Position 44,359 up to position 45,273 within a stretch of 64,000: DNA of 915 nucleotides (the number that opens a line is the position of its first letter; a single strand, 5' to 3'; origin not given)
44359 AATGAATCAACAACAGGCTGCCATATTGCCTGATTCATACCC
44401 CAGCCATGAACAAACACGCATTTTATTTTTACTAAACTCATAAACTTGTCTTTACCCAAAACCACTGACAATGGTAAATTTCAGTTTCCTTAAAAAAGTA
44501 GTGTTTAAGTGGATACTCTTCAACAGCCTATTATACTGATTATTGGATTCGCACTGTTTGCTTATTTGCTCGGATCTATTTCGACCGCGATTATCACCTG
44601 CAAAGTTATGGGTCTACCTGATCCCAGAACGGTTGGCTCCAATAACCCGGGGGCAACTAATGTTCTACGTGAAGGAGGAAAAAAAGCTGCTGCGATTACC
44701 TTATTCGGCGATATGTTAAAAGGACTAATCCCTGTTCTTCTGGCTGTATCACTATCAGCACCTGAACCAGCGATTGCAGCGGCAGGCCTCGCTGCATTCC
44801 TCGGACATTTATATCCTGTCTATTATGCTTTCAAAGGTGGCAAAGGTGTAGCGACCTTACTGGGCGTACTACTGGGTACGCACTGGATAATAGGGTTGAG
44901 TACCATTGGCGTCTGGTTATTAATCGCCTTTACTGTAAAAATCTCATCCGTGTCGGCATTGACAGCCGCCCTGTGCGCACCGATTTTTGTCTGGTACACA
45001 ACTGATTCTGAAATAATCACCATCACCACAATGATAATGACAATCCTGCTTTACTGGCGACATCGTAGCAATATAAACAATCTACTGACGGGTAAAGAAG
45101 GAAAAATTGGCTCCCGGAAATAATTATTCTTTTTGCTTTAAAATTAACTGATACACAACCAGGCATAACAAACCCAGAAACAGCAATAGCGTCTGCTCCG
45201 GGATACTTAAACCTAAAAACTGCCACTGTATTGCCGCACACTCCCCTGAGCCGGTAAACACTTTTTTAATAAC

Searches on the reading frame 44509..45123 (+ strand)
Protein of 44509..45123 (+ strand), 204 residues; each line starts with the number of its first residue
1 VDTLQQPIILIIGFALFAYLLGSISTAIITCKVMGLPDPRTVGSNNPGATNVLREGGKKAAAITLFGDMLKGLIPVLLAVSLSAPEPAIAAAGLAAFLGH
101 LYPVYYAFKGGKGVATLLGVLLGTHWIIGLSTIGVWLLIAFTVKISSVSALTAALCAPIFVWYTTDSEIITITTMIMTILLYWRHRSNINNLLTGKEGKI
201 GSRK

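Call 17: search_protein_families(library=ncbifam, proteins=[window:44509-45123:+], max_evalue=0.00001)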
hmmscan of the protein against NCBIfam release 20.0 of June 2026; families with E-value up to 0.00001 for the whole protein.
window:44509-45123:+ (204 aa): 8 families
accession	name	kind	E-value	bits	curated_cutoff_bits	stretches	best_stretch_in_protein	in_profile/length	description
TIGR00023.1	TIGR00023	equivalog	9.9e-58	195.2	137.2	1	9-201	3-194/196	glycerol-3-phosphate 1-O-acyltransferase PlsY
NF010987.0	PRK14411.1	equivalog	5.7e-27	94.9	243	1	16-199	8-189/204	membrane protein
NF010976.0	PRK14399.1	equivalog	1.6e-24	87.1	419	1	9-163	9-169/258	membrane protein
NF001254.0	PRK00220.2-1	equivalog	8.8e-23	81.3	199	1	16-183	11-179/182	glycerol-3-phosphate 1-O-acyltransferase PlsY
NF010992.0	PRK14416.1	equivalog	3.9e-21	76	222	1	16-181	4-175/207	membrane protein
NF010993.0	PRK14417.1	equivalog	6.9e-20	71.6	249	1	14-179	8-178/232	membrane protein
NF010978.0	PRK14401.1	equivalog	5.6e-19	68.6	163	1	14-139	5-125/187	membrane protein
NF010990.0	PRK14414.1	equivalog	2.6e-15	56.7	261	1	9-191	5-190/210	glycerol-3-phosphate acyltransferase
